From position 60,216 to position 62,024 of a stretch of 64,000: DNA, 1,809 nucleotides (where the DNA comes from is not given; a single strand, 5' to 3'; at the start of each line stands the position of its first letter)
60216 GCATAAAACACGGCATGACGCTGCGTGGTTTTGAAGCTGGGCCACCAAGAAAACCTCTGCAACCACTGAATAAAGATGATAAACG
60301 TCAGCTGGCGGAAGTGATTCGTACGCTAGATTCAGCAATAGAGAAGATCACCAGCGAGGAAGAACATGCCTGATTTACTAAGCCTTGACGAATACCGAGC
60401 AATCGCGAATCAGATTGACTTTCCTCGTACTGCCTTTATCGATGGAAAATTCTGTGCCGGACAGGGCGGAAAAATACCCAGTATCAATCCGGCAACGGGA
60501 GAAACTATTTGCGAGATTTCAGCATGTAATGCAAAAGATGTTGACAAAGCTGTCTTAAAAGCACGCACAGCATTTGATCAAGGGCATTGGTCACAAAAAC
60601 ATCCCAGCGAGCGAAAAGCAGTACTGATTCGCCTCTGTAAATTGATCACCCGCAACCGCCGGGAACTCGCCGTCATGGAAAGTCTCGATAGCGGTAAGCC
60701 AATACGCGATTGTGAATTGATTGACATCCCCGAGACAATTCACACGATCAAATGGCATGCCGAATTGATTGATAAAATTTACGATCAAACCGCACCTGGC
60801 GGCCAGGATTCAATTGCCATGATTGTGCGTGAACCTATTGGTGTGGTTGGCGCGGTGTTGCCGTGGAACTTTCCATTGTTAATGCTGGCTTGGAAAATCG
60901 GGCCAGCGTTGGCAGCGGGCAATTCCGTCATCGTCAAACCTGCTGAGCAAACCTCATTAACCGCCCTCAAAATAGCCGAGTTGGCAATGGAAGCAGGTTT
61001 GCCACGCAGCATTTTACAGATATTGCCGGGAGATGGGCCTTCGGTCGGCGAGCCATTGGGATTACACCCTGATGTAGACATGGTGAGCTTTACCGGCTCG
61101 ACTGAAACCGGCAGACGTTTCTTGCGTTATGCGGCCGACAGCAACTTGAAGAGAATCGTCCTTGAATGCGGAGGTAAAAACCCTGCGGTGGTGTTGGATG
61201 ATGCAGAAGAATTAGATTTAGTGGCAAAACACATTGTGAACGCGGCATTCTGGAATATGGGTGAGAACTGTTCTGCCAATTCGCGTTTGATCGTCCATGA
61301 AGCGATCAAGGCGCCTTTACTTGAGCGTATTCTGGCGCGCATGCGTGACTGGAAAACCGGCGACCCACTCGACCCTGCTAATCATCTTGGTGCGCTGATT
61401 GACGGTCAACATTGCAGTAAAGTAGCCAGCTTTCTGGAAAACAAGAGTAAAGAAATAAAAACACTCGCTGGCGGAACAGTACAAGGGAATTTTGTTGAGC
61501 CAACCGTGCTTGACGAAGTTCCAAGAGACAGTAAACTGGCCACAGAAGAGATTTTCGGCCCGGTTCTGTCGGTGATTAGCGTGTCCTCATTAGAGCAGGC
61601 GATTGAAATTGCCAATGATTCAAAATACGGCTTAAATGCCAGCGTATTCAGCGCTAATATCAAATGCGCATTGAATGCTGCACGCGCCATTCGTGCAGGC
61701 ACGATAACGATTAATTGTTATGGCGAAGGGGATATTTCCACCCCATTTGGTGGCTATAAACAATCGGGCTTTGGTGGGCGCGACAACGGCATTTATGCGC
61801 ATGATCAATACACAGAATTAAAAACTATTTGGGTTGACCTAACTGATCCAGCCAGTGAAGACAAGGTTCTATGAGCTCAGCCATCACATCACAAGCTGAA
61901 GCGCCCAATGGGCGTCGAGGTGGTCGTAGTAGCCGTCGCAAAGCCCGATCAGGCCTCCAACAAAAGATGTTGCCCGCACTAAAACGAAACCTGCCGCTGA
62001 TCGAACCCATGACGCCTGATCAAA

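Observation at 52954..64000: Non-pyrrolysine MttB-family methyltransferase embedded in a hydroxyproline-catabolism-like cluster with a Tat-exported binding protein ABC importer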

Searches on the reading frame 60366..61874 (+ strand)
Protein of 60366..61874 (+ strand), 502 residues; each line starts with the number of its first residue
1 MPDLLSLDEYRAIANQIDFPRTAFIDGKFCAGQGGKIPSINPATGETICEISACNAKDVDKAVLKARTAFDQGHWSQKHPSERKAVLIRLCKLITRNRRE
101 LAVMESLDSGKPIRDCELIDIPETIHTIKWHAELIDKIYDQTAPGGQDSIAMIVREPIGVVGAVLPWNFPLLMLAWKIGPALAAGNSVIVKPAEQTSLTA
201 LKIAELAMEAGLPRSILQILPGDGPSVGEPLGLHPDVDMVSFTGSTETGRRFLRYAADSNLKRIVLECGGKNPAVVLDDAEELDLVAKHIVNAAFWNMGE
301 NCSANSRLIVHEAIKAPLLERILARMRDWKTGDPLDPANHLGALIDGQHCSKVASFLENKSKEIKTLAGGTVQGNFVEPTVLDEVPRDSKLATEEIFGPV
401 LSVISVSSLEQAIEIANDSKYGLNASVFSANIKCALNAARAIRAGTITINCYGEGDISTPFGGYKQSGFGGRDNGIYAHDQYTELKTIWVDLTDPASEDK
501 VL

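Call 6: search_protein_families(library=pfam, proteins=[window:60366-61874:+])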
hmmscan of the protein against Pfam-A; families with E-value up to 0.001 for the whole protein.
window:60366-61874:+ (502 aa): 1 family
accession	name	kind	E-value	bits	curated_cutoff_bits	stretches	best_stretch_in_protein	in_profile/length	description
PF00171.27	Aldedh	-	8.4e-164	545.9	23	1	31-488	3-461/461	Aldehyde dehydrogenase family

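Call 7: search_protein_families(library=ncbifam, proteins=[window:60366-61874:+])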
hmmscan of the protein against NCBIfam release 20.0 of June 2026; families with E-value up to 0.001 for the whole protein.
window:60366-61874:+ (502 aa): 44 families (the best 25 are shown)
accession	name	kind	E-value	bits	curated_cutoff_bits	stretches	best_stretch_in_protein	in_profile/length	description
NF007352.0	PRK09847.1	equivalog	5.5e-152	506.7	850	1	12-492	11-493/495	aldehyde dehydrogenase PuuC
TIGR01804.1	BADH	equivalog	1.1e-130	436.3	668.6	1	24-486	1-467/467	betaine-aldehyde dehydrogenase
NF010000.0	PRK13473.1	subfamily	5e-128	427.7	615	1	22-491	4-473/475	aminobutyraldehyde dehydrogenase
NF009725.0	PRK13252.1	equivalog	6.8e-124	413.9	593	1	22-495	8-484/488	betaine-aldehyde dehydrogenase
TIGR02299.1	HpaE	equivalog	2.9e-121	405.4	638.35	1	23-494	3-480/488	5-carboxymethyl-2-hydroxymuconate semialdehyde dehydrogenase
NF045736.1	PaDhStyDRhodo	equivalog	2.4e-119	399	800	1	22-489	4-476/479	phenylacetaldehyde dehydrogenase StyD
NF045735.1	PaDhStyDPseudo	equivalog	1.4e-115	386.8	850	1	21-489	3-480/483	phenylacetaldehyde dehydrogenase StyD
TIGR03216.1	OH_muco_semi_DH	equivalog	7.3e-107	357.9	693.25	1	23-491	3-480/481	2-hydroxymuconic semialdehyde dehydrogenase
NF050026.1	AcaldDHExaC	equivalog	3.6e-106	355.8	900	1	23-492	18-495/503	acetaldehyde dehydrogenase ExaC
NF006916.0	PRK09407.1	equivalog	7e-105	351.6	521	1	31-489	30-491/526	succinic semialdehyde dehydrogenase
TIGR01780.1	SSADH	subfamily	2.3e-104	349.8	646.35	1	40-486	2-448/448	succinate-semialdehyde dehydrogenase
NF040648.1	lactal_redase_Meth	equivalog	5.3e-102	342.2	650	1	24-490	2-462/463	lactaldehyde dehydrogenase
TIGR03374.1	ABALDH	equivalog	1.3e-98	330.9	909.3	1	24-490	5-471/472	aminobutyraldehyde dehydrogenase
NF042993.1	AlphKGSA_gudD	equivalog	2.5e-98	329.9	770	1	23-490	6-480/481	alpha-ketoglutaric semialdehyde dehydrogenase GucD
TIGR04284.1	aldehy_Rv0768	hypoth_equivalog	1.9e-97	327.2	775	1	23-488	3-476/480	aldehyde dehydrogenase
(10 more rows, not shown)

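Call 35: search_solved_structures(query=window:60366-61874:+, max_evalue=1e-60)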
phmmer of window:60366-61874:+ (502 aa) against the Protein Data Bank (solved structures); distinct sequences matched with E-value up to 1e-60: 160 (the best 60 are shown).
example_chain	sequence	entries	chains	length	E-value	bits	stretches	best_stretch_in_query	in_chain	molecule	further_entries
7uyy_A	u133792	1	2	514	2.8e-211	705.6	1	1-492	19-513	Aldehyde dehydrogenase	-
5iuu_A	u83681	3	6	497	4.2e-145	487.4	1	13-492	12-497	Aldehyde dehydrogenase family protein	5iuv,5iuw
7jso_A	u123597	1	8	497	7.7e-144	483.2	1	13-492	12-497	Aldehyde dehydrogenase family protein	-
6b4r_A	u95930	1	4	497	5.4e-143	480.4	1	9-492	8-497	KauB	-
4lih_A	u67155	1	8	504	8.9e-142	476.4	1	5-490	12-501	Gamma-glutamyl-gamma-aminobutyraldehyde dehydrogenase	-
6alj_A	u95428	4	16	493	1.9e-115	389.6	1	23-492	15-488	Aldehyde dehydrogenase 1A2 | Retinal dehydrogenase 2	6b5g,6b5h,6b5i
9r6n_A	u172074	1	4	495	1.9e-115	389.6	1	23-492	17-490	Retinal dehydrogenase 2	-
4x2q_A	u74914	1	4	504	2e-115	389.5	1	23-492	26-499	Retinal dehydrogenase 2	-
9r3z_A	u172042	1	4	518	2.1e-115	389.4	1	23-492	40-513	Retinal dehydrogenase 2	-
4wj9_A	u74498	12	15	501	2.7e-115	389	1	24-493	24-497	Retinal dehydrogenase 1 | Aldehyde dehydrogenase 1A1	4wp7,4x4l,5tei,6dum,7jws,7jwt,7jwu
8wfq_A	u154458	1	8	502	2.8e-115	389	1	24-493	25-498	Aldehyde dehydrogenase 1A1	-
6te5_A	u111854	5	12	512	2.8e-115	389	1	23-494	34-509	Aldehyde dehydrogenase family 1 member A3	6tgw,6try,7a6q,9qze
5fhz_A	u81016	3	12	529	3.1e-115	388.8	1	23-494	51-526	Aldehyde dehydrogenase family 1 member A3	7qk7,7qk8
4fr8_A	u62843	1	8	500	3.4e-115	388.7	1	35-492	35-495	Aldehyde dehydrogenase, mitochondrial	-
4pz2_A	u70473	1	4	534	3.6e-115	388.6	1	21-491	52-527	ZmALDH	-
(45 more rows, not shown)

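Call 55: search_solved_structures(query=window:60366-61874:+, max_evalue=1e-150, show_alignments=1)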
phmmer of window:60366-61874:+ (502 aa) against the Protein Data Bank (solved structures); distinct sequences matched with E-value up to 1e-150: 1.
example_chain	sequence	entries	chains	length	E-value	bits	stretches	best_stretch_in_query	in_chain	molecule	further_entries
7uyy_A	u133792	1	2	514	2.8e-211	705.6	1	1-492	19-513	Aldehyde dehydrogenase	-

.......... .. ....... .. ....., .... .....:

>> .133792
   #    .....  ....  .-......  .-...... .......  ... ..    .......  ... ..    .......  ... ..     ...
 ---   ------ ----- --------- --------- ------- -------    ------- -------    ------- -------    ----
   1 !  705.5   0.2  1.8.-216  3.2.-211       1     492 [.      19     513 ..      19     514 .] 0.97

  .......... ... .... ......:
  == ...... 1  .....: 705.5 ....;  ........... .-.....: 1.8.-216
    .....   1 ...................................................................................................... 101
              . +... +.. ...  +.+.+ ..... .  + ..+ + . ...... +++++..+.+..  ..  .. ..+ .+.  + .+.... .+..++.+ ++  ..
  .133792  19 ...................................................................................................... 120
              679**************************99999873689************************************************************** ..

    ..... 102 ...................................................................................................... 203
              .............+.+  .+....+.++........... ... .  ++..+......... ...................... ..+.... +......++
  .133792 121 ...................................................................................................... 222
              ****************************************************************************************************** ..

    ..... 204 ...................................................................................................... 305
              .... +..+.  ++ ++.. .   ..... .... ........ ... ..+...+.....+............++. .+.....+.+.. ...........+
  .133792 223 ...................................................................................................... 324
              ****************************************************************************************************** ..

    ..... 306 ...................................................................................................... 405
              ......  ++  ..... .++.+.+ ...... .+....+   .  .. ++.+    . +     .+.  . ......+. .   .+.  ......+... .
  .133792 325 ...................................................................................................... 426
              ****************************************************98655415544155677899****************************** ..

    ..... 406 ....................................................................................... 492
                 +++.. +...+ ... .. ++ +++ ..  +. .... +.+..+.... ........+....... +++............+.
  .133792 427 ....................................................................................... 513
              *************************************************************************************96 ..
